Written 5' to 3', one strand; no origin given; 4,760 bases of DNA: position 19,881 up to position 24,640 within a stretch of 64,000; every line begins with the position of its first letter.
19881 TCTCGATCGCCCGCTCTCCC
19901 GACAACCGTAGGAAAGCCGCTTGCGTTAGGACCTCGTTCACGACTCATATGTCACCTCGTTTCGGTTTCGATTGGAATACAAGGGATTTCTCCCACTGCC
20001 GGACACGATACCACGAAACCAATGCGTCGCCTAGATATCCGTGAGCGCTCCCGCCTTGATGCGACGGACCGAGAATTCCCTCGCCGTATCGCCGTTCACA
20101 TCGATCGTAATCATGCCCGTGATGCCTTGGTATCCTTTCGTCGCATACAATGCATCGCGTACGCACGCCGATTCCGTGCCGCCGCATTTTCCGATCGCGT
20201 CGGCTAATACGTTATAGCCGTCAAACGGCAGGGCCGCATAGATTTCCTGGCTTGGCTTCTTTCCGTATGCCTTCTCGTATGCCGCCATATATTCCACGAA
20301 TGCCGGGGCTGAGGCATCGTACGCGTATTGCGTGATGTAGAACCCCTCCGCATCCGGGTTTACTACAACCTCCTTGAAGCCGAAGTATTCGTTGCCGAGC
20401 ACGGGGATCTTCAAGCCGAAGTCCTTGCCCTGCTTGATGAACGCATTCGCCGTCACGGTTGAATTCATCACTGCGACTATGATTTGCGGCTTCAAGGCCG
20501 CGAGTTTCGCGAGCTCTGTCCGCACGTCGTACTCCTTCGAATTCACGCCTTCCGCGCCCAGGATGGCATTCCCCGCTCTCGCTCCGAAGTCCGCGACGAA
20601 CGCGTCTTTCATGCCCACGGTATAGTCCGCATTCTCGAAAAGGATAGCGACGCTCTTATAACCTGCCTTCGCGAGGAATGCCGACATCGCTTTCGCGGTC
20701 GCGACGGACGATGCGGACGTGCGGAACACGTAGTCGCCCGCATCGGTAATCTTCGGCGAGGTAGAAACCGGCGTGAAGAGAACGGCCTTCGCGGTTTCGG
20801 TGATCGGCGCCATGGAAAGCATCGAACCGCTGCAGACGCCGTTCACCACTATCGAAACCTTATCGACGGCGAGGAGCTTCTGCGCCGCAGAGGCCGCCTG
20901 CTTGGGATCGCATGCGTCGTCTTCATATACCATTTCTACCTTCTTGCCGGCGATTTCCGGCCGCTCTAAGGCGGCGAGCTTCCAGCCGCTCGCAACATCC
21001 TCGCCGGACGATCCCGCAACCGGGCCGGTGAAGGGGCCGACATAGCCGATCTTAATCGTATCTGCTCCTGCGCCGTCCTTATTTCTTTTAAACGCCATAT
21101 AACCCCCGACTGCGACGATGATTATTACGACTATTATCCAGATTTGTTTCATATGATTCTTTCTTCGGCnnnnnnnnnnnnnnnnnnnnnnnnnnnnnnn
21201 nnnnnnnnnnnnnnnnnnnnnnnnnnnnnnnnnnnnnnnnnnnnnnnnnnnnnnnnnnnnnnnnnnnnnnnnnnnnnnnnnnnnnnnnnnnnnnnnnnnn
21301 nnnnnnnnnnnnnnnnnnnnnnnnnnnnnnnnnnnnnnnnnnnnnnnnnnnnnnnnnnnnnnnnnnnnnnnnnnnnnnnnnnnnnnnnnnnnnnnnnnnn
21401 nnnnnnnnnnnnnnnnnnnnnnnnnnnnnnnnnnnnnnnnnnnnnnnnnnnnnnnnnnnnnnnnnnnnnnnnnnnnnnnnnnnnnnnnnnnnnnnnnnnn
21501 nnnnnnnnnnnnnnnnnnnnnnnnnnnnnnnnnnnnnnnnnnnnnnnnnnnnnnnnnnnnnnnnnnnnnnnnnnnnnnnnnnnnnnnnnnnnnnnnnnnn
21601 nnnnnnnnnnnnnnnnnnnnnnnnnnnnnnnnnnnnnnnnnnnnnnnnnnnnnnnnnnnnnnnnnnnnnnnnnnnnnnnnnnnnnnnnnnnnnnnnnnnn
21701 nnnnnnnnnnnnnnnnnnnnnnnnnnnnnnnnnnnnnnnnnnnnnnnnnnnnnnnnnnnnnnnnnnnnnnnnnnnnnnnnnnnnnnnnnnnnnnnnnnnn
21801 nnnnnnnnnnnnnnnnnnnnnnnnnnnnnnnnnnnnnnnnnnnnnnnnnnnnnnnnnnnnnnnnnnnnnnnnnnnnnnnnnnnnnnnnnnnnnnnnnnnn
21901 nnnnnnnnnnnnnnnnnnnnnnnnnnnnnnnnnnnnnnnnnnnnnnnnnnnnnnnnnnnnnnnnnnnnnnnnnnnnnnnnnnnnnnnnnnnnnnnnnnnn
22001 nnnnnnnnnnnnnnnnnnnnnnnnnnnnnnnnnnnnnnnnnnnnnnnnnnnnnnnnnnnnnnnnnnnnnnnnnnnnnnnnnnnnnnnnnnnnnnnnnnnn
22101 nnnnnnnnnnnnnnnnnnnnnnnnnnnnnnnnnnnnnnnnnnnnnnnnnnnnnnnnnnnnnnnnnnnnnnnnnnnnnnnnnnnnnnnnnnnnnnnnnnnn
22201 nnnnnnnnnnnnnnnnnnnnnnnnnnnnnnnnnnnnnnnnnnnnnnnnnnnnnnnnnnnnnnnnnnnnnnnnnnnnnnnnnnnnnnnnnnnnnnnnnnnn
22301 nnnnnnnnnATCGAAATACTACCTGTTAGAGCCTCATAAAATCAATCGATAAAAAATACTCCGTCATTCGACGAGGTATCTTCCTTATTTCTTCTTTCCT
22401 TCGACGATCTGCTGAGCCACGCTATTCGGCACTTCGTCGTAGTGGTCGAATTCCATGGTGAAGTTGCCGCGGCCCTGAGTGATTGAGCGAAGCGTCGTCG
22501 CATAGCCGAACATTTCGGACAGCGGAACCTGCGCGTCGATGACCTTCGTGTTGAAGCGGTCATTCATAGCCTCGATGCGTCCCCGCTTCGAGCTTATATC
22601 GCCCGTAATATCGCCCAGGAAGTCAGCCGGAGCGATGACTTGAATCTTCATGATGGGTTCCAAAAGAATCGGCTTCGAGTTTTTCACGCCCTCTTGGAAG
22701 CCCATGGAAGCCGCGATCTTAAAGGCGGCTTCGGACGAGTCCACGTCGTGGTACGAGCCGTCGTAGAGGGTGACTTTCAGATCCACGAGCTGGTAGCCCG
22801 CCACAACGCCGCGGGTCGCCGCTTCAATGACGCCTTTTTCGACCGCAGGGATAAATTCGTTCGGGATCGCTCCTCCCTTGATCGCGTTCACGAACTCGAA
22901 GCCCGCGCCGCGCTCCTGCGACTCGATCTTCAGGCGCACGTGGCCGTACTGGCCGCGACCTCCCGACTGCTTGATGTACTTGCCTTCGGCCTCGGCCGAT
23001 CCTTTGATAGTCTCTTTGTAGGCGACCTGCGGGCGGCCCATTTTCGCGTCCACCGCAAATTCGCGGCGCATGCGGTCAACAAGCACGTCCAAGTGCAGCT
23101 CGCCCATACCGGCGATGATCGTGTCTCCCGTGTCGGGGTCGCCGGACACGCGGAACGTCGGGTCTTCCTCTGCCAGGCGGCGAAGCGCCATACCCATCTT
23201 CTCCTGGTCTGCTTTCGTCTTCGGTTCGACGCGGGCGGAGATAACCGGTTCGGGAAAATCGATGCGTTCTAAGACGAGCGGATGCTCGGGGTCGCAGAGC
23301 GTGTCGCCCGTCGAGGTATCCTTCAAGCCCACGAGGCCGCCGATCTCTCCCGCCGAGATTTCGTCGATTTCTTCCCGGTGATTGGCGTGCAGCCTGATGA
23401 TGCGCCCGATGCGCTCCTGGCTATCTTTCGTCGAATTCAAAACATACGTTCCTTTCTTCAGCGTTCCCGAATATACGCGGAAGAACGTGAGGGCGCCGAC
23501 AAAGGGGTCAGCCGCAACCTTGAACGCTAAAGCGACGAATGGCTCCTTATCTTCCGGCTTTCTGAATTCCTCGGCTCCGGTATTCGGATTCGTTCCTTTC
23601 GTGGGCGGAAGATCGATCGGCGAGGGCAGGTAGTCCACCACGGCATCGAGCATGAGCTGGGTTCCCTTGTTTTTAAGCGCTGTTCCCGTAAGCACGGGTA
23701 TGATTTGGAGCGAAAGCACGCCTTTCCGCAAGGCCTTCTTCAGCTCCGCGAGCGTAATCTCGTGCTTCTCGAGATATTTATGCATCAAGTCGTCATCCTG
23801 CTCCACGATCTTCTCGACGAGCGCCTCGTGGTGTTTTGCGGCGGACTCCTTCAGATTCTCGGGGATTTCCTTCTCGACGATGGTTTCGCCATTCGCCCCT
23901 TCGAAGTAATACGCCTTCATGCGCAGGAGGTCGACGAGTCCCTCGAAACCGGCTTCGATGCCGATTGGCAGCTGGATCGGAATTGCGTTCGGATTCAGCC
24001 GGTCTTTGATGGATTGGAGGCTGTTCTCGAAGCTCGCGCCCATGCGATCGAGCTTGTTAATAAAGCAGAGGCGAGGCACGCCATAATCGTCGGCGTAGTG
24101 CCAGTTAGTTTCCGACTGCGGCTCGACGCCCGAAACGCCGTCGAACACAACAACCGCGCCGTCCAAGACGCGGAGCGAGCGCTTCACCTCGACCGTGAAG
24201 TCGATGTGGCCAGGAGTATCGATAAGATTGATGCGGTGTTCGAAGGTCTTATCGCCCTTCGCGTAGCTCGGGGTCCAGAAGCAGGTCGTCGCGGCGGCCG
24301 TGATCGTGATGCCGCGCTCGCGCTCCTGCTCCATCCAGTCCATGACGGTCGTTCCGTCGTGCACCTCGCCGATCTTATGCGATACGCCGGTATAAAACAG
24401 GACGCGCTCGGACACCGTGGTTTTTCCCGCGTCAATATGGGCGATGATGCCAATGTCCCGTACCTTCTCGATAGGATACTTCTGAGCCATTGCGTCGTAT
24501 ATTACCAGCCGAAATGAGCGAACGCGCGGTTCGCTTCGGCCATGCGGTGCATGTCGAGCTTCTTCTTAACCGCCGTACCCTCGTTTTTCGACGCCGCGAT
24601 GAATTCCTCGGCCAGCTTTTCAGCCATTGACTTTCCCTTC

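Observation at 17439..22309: Four tandem LivJ-like binding-protein paralogs plus a small ORF inserted between tuf and fusA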

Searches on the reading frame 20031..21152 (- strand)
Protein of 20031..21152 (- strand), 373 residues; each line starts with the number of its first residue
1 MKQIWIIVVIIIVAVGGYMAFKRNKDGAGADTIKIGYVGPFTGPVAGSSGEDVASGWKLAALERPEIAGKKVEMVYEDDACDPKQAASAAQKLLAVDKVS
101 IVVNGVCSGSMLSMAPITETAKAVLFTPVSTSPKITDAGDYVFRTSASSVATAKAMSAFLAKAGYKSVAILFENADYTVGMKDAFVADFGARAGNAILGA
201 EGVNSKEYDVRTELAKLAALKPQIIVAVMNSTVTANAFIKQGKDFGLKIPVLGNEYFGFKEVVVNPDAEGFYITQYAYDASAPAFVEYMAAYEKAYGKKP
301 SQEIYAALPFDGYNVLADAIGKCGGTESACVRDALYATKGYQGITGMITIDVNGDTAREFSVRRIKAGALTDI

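Call 3: search_protein_families(library=pfam, proteins=[window:20031-21152:-])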
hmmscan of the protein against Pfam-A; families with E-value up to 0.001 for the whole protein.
window:20031-21152:- (373 aa): 3 families
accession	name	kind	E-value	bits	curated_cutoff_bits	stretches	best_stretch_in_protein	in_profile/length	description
PF13458.12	Peripla_BP_6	-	1.6e-49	169.8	31.7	1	32-367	1-341/343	Periplasmic binding protein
PF01094.35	ANF_receptor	-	5.6e-24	85.3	25.4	1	69-357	22-341/353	Receptor family ligand binding region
PF13433.12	Peripla_BP_5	-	2.3e-14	53.8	27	1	66-367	36-338/363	Periplasmic binding protein domain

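Call 18: search_protein_families(library=ncbifam, proteins=[window:20031-21152:-], max_evalue=0.01)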
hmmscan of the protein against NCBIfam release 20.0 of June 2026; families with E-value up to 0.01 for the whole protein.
window:20031-21152:- (373 aa): 3 families
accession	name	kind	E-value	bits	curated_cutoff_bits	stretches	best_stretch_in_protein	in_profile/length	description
NF011933.0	PRK15404.1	subfamily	1e-30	107.1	477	1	27-357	21-351/370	high-affinity branched-chain amino acid ABC transporter substrate-binding protein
TIGR03407.1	urea_ABC_UrtA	exception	1.9e-17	63.3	492.75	1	66-368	36-342/361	urea ABC transporter substrate-binding protein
TIGR03669.1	urea_ABC_arch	equivalog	3.8e-09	36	494.8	1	66-351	36-321/375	urea ABC transporter substrate-binding protein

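Call 56: search_protein_representatives(protein=window:20031-21152:-)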
Query: 373 residues. Proteins with E-value up to 0.001 (for the whole library): 23633; up to 1e-10: 8835; up to 1e-30: 801. The best 150 are listed.
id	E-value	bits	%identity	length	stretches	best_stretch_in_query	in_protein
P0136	5.3e-129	446.8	55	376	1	4-372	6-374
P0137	1.1e-92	327.4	34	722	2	4-369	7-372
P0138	3.2e-87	309.4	42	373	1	8-372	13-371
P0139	1.2e-86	307.6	32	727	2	25-366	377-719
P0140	6.7e-86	305.1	46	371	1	25-370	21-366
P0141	2.7e-83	296.5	42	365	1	5-370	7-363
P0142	4.9e-77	275.9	32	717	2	29-370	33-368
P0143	2.3e-74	267.2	32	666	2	5-369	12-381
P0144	6.9e-74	265.6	38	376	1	4-368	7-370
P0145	3.4e-70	253.4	34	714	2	29-369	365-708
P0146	2.5e-69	250.6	39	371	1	4-372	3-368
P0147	1.7e-67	244.5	38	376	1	6-369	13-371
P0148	9.2e-67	242.2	29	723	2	30-365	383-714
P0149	1.5e-65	238.2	52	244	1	2-234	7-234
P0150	1.8e-62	228.1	38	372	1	3-370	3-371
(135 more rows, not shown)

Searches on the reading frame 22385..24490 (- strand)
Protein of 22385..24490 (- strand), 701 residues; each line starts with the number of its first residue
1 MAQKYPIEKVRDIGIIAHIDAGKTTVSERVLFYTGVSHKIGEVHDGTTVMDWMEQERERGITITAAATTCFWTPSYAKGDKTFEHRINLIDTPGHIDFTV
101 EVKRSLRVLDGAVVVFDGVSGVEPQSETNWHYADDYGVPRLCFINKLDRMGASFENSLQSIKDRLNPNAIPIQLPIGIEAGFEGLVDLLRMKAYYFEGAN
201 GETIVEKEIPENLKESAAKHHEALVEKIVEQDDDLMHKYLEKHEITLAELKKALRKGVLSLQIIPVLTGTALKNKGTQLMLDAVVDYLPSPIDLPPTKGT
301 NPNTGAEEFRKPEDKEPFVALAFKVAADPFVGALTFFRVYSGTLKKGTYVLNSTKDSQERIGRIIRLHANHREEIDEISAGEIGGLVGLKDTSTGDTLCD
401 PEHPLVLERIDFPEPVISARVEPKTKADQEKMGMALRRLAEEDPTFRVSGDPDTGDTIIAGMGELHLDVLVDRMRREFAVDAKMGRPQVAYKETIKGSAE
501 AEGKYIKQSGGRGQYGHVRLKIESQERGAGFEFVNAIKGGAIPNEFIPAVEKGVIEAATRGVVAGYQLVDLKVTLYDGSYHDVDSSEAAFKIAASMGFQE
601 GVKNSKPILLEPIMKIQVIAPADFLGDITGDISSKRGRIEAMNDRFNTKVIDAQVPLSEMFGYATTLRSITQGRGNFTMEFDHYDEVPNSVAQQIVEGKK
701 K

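Call 3: search_protein_families(library=pfam, proteins=[window:22385-24490:-])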
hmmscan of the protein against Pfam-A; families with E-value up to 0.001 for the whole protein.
window:22385-24490:- (701 aa): 7 families
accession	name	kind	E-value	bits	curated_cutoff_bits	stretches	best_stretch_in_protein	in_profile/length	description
PF00009.33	GTP_EFTU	-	2.7e-58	197.1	26.5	1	9-290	2-188/188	Elongation factor Tu GTP binding domain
PF03764.24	EFG_IV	-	7.8e-45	152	24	1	487-605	1-120/121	Elongation factor G, domain IV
PF14492.12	EFG_III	-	3.1e-31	107.7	27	1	412-485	1-74/75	Elongation Factor G, domain III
PF00679.30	EFG_C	-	5.4e-30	103.7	27.9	1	609-694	2-88/89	Elongation factor G C-terminus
PF22042.2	EF-G_D2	-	1.3e-18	67.3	27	1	317-400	1-83/84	Elongation factor G domain 2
PF03144.31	GTP_EFTU_D2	-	1.9e-17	63.9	30.3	1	332-399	1-73/73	Elongation factor Tu domain 2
PF16658.11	RF3_C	-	2.6e-07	31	40.1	1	416-500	10-94/132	Class II release factor RF3, C-terminal domain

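Call 11: find_related_loci(query=window:22385-24490:-, collection=genome_contigs, flank=10000)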
Query window:22385-24490:- (701 aa) in genome_contigs; peptide patterns used: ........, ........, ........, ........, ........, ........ (x = any residue, [..] = any of these).
600 stretches matched a pattern (row limit reached: there are more); 598 encode a relative of the query (tblastn E <= 1e-3); the best 80 are kept; 80 distinct loci.
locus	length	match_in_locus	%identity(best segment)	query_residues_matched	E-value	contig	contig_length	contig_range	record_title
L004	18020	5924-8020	76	3-701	0e+0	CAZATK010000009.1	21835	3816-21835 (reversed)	MAG TPA_asm: uncultured Candidatus Saccharibacteria bacterium isolate SRP178908_co1_176 genome assembly, contig: NODE_15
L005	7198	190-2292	73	1-701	0e+0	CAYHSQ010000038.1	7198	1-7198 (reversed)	MAG TPA_asm: uncultured Candidatus Saccharibacteria bacterium isolate ERP119705_co14_88 genome assembly, contig: NODE_17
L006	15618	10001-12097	75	3-701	0e+0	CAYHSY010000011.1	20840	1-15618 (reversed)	MAG TPA_asm: uncultured Candidatus Saccharibacteria bacterium isolate ERP119705_co15_141 genome assembly, contig: NODE_2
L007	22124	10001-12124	75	1-700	0e+0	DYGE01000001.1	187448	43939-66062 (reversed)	MAG TPA_asm: Candidatus Paceibacter sp. isolate BE2012_5_45_13 Afr_mines_BE2012_29_length_187448_cov_5_677779, whole gen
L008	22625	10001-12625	75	1-701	0e+0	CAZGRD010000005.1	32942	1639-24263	MAG TPA_asm: uncultured Candidatus Saccharibacteria bacterium isolate SRP050083_co1_437 genome assembly, contig: NODE_46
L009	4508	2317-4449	71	1-701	0e+0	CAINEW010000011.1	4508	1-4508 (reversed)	uncultured bacterium isolate LaPlata_bin-0818 genome assembly, contig: bin-0818:11/29, whole genome shotgun sequence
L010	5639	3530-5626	70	3-701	0e+0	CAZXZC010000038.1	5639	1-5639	MAG TPA_asm: uncultured Candidatus Saccharibacteria bacterium isolate SRP189682_co2_51 genome assembly, contig: NODE_323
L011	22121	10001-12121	68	1-696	0e+0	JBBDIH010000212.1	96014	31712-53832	MAG: Candidatus Paceibacterota bacterium isolate LejiaA_33_15 Lejia_A_399_length_96014_cov_12, whole genome shotgun sequ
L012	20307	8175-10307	67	1-700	0e+0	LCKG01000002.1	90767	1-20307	MAG: Parcubacteria group bacterium GW2011_GWC1_45_13 UW93_C0002, whole genome shotgun sequence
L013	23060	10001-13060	67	1-701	0e+0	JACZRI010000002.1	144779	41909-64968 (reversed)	MAG: Patescibacteria group bacterium isolate B100T1L10 B100T1L10_NODE17, whole genome shotgun sequence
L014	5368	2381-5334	68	1-701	0e+0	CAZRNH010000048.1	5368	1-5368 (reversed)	MAG TPA_asm: uncultured Candidatus Saccharibacteria bacterium isolate SRP090828_co1_102 genome assembly, contig: NODE_38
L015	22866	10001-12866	68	1-693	0e+0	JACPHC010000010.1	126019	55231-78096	MAG: Parcubacteria group bacterium isolate NC_groundwater_404_Ag_B-0.1um_40_17 GD18-4_B1_scaffold_1473356, whole genome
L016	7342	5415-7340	74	1-642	0e+0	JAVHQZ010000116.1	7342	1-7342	MAG: Candidatus Paceibacterota bacterium isolate WB01no18_49_12 NODE_5975_length_7342_cov_6.728558, whole genome shotgun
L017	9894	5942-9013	67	1-701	0e+0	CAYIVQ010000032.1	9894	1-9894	MAG TPA_asm: uncultured Candidatus Saccharibacteria bacterium isolate ERP119705_co8_44 genome assembly, contig: NODE_651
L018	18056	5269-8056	65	1-701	0e+0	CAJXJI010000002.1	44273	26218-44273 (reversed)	TPA_asm: uncultured bacterium isolate SRR5494785_bin.37_MetaBAT_v2.12.1_MAG genome assembly, contig: NODE_203_length_442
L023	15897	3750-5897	65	1-700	0e+0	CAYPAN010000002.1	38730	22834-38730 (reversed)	MAG TPA_asm: uncultured Candidatus Saccharibacteria bacterium isolate binchicken_co241_293 genome assembly, contig: NODE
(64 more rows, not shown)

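Call 30: search_protein_families(library=pfam, alignment_id=A2, max_evalue=0.0001)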
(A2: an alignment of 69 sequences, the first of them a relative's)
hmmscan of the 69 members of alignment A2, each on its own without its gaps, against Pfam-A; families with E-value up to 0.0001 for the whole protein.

A. member 1, L004:8313-8690:- (126 aa): 0 families

B. families by the number of members that match (of 69 scanned): 51 families (the first 25 are shown)
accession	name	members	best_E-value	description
PF00215.30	OMPdecase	2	4.6e-45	Orotidine 5'-phosphate decarboxylase / HUMPS family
PF01180.27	DHO_dh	2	4.1e-22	Dihydroorotate dehydrogenase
PF01112.23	Asparaginase_2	1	4e-99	Asparaginase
PF03486.20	HI0933_like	1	4.3e-84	HI0933-like protein Rossmann domain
PF01071.24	GARS_A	1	1.1e-50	Phosphoribosylglycinamide synthetase, ATP-grasp (A) domain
PF00082.27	Peptidase_S8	1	1.2e-48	Subtilase family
PF00009.33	GTP_EFTU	1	5.4e-39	Elongation factor Tu GTP binding domain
PF22780.1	HI0933_like_1st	1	1.8e-35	HI0933-like protein barrel and H2TH domain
PF00005.33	ABC_tran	1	1.7e-31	ABC transporter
PF01797.21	Y1_Tnp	1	2.7e-29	Transposase IS200 like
PF00551.24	Formyl_trans_N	1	1.1e-28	Formyl transferase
PF01588.26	tRNA_bind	1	1.3e-26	Putative tRNA binding domain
PF02843.22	GARS_C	1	2.5e-24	Phosphoribosylglycinamide synthetase, C domain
PF00072.30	Response_reg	1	1.7e-21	Response regulator receiver domain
PF00293.34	NUDIX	1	1.2e-19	NUDIX domain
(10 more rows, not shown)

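Call 92: search_protein_families(library=pfam, proteins=[L007:12353-12922:+, L007:13032-14492:+, L007:14612-15187:+, L007:15297-15653:+, L007:15667-16299:-, L005:2429-2746:+, L005:2959-3822:+, L004:8313-8690:-, L023:5949-6983:+, L023:6993-8081:+], max_evalue=0.001)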
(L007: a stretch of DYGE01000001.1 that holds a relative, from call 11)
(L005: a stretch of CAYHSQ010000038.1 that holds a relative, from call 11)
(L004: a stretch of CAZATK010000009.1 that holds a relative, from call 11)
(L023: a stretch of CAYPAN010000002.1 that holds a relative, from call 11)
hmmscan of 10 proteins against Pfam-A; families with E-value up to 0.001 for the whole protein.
L007:12353-12922:+ (190 aa): 0 families

L007:13032-14492:+ (487 aa): 1 family
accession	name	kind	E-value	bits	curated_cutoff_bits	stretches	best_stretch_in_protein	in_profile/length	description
PF00082.27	Peptidase_S8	-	1.2e-48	166.4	21.8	1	231-460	3-271/288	Subtilase family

L007:14612-15187:+ (192 aa): 0 families

L007:15297-15653:+ (119 aa): 0 families

L007:15667-16299:- (211 aa): 1 family
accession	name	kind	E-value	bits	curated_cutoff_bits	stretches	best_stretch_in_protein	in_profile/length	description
PF02517.21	Rce1-like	-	1.4e-09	38.6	22.4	1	104-184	10-90/93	Type II CAAX prenyl endopeptidase Rce1-like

L005:2429-2746:+ (106 aa): 1 family
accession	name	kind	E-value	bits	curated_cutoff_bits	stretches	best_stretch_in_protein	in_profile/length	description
PF01588.26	tRNA_bind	-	1.3e-26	93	27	1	12-103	1-95/96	Putative tRNA binding domain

L005:2959-3822:+ (288 aa): 0 families

L004:8313-8690:- (126 aa): 0 families

L023:5949-6983:+ (345 aa): 1 family
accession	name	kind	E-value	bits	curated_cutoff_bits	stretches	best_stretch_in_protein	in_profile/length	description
PF01979.26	Amidohydro_1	-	1.6e-13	51.1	25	1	6-286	3-300/345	Amidohydrolase family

L023:6993-8081:+ (363 aa): 1 family
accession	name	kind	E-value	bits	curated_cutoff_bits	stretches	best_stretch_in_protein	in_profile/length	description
PF01180.27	DHO_dh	-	4.1e-22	79.2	27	1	128-362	64-287/291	Dihydroorotate dehydrogenase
